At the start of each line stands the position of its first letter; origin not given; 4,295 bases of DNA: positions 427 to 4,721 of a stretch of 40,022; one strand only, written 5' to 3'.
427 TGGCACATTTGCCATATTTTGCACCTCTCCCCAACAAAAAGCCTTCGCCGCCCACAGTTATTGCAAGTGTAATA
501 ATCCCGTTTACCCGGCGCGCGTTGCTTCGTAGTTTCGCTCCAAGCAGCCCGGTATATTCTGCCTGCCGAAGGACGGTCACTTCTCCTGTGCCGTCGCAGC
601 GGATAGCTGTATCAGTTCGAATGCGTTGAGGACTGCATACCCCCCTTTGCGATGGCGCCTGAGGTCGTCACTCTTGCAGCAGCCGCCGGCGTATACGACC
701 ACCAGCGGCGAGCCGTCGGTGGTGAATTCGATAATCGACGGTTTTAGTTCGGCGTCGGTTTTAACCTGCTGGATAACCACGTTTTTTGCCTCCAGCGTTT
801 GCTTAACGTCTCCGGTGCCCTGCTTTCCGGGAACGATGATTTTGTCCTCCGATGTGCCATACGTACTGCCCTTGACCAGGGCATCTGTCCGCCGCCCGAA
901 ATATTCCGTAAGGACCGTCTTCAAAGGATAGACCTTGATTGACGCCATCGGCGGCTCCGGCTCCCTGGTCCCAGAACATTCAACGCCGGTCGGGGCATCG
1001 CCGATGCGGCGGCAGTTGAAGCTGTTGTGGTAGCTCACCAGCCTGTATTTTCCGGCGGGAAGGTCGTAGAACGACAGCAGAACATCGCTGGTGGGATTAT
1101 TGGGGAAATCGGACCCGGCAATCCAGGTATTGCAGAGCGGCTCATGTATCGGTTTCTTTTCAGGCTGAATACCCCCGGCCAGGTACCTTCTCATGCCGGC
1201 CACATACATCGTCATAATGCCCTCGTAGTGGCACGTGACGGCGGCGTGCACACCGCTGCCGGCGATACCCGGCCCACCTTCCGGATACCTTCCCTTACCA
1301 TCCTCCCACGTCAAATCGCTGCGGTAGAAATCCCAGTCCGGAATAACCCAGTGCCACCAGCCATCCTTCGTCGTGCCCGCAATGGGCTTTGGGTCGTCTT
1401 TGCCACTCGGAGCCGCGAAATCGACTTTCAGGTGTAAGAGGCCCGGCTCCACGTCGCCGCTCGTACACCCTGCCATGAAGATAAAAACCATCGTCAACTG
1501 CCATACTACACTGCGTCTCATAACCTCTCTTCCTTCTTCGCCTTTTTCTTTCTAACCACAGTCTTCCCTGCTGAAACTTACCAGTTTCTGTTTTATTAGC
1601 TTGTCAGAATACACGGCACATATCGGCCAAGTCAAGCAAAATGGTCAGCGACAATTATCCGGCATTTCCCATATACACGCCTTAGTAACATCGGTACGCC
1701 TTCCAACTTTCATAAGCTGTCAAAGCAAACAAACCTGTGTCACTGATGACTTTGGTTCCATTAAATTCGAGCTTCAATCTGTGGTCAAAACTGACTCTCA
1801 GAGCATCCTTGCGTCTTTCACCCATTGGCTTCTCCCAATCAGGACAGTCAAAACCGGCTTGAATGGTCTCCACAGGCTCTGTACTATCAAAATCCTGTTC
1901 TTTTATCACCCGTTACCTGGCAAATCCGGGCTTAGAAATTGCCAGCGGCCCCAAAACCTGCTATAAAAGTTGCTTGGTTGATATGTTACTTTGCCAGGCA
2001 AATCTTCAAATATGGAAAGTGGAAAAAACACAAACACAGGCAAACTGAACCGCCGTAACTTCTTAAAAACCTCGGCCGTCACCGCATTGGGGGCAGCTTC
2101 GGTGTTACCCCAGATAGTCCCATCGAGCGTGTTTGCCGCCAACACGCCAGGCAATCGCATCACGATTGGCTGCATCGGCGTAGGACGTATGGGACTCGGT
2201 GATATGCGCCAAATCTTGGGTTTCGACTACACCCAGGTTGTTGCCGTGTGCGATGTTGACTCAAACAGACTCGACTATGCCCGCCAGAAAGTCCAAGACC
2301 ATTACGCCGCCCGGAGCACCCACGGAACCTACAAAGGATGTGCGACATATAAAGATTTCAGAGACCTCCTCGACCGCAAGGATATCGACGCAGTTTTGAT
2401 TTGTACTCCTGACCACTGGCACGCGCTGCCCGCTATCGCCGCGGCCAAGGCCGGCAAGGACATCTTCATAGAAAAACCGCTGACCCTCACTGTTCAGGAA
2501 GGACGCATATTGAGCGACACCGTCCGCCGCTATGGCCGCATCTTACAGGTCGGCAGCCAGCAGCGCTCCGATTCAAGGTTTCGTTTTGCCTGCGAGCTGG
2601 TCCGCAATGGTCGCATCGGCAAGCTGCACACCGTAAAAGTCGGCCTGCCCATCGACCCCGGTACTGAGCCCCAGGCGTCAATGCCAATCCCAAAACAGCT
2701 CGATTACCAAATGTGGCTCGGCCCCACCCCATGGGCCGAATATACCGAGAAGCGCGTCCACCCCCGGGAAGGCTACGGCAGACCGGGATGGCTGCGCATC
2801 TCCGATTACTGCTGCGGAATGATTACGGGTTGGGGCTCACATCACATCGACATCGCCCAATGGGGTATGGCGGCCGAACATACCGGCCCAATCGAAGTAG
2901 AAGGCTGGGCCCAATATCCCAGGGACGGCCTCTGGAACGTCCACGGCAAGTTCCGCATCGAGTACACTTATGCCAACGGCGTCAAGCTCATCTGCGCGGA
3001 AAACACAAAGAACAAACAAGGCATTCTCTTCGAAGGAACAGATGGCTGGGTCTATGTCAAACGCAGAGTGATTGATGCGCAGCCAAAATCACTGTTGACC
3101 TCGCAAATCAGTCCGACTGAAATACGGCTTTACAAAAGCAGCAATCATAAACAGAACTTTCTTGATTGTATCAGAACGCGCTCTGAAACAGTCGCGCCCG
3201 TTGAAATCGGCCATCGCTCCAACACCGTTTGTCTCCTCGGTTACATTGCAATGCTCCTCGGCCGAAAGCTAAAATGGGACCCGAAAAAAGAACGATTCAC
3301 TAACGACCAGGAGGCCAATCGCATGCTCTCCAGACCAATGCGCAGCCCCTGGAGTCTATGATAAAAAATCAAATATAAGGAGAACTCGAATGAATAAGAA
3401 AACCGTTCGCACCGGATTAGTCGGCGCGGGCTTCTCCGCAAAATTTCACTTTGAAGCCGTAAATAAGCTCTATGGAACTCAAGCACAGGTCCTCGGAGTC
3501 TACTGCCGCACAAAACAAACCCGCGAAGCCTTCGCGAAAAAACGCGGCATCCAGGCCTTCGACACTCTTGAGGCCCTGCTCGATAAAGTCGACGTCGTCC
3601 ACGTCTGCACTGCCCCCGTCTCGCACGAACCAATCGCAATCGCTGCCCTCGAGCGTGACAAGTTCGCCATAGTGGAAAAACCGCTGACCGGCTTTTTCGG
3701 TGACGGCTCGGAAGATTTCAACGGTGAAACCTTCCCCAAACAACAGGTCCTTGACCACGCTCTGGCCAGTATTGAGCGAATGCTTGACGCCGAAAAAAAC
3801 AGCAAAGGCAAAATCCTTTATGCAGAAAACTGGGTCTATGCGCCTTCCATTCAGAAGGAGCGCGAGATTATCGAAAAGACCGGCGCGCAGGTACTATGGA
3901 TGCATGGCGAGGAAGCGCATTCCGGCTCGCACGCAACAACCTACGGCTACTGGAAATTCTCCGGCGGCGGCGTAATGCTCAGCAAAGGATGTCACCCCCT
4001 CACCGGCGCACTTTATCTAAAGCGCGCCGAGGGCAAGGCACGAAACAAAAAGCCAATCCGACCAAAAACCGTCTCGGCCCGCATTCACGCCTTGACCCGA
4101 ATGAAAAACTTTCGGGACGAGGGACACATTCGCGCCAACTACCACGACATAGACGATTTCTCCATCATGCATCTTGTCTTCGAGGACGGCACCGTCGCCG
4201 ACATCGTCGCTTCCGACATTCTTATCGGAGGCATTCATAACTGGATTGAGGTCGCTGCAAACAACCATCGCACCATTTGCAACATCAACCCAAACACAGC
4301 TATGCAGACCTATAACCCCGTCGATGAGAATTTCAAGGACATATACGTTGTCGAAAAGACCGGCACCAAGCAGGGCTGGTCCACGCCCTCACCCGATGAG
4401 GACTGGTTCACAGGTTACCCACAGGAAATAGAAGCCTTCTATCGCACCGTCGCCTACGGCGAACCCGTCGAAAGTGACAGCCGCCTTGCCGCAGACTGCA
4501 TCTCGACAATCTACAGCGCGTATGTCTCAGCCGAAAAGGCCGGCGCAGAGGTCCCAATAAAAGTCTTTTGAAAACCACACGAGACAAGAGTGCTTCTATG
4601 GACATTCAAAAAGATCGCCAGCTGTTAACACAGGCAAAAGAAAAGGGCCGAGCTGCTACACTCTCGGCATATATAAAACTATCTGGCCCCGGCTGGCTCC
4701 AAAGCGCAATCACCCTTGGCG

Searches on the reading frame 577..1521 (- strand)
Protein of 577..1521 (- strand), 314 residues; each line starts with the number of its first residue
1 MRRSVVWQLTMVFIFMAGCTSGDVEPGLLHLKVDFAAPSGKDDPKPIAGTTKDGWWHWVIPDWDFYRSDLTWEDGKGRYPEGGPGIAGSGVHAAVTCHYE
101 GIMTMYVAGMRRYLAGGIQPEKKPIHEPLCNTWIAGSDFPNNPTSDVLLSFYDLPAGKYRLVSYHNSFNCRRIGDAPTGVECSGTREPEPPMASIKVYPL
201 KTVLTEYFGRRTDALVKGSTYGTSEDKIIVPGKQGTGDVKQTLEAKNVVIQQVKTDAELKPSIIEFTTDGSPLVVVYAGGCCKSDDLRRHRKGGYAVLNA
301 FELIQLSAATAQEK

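Call 71: search_protein_families(library=pfam, proteins=[window:577-1521:-], max_evalue=0.01)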
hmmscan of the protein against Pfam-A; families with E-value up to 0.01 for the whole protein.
window:577-1521:- (314 aa): 0 families

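Call 93: find_encoding_contigs(protein=window:577-1521:-, flank=10000, max_places=2)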
Protein window:577-1521:- (314 aa): 12 contigs read that carry it; 2 places shown.
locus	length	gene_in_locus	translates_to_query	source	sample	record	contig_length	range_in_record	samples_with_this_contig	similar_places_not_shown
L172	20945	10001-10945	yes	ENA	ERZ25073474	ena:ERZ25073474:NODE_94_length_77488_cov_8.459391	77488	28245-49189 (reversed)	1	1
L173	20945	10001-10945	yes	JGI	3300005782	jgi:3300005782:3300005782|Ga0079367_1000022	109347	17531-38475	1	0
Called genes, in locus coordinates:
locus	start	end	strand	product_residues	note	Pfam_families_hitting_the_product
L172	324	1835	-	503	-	PF01145:Band_7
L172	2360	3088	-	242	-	PF01435:Peptidase_M48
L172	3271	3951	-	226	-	-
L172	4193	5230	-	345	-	PF01208:URO-D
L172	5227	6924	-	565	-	PF01566:Nramp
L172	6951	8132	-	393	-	PF01408:GFO_IDH_MocA, PF22725:GFO_IDH_MocA_C3 (faint)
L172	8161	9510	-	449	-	PF01408:GFO_IDH_MocA, PF19051:GFO_IDH_MocA_C2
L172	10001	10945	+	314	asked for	-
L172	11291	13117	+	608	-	PF02638:GHL10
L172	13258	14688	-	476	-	PF01566:Nramp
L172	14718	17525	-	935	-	PF14100:DUF6807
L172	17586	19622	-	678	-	PF00890:FAD_binding_2, PF07992:Pyr_redox_2 (faint)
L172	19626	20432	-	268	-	PF01081:Aldolase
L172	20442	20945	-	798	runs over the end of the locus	PF18961:DUF5703_N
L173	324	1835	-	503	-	PF01145:Band_7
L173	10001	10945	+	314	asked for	-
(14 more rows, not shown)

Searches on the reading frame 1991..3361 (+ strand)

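Call 71: search_protein_families(library=pfam, proteins=[window:1991-3361:+], max_evalue=0.01)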
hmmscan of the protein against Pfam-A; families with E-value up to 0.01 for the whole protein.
window:1991-3361:+ (456 aa): 4 families
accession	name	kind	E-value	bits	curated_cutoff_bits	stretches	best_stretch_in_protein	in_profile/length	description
PF19051.5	GFO_IDH_MocA_C2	-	1.1e-36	127.2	23.3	1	227-455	42-253/254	Oxidoreductase family, C-terminal alpha/beta domain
PF01408.29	GFO_IDH_MocA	-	1.1e-20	74.9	24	1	58-188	2-119/120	Oxidoreductase family, NAD-binding Rossmann fold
PF10518.14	TAT_signal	-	3.1e-05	24.1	22.7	1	18-36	1-19/21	TAT (twin-arginine translocation) pathway signal sequence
PF22725.1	GFO_IDH_MocA_C3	-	0.0022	18.4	27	0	264-336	32-101/124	GFO/IDH/MocA C-terminal domain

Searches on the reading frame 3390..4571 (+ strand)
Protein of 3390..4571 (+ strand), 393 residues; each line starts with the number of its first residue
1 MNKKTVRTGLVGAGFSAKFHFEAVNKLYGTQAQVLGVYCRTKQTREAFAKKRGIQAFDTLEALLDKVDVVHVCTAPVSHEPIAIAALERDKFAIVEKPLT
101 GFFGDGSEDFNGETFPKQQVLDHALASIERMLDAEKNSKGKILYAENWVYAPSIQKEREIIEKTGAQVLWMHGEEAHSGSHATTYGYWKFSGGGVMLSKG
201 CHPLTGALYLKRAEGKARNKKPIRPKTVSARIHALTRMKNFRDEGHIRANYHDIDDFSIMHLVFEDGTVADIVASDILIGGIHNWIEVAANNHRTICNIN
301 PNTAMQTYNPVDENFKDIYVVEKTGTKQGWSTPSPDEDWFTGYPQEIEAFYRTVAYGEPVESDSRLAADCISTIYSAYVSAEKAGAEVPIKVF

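Call 71: search_protein_families(library=pfam, proteins=[window:3390-4571:+], max_evalue=0.01)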
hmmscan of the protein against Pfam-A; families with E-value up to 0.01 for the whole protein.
window:3390-4571:+ (393 aa): 4 families
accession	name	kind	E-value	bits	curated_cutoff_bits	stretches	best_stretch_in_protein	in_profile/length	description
PF01408.29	GFO_IDH_MocA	-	8.8e-17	62.3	24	1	7-100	2-96/120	Oxidoreductase family, NAD-binding Rossmann fold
PF22725.1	GFO_IDH_MocA_C3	-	1.8e-05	25.1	27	1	180-288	31-116/124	GFO/IDH/MocA C-terminal domain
PF02423.21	OCD_Mu_crystall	-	0.00015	21.3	24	1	7-82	131-209/314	Ornithine cyclodeaminase/mu-crystallin family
PF01488.26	Shikimate_DH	-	0.0027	18.2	24.3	1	5-75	12-84/138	Shikimate / quinate 5-dehydrogenase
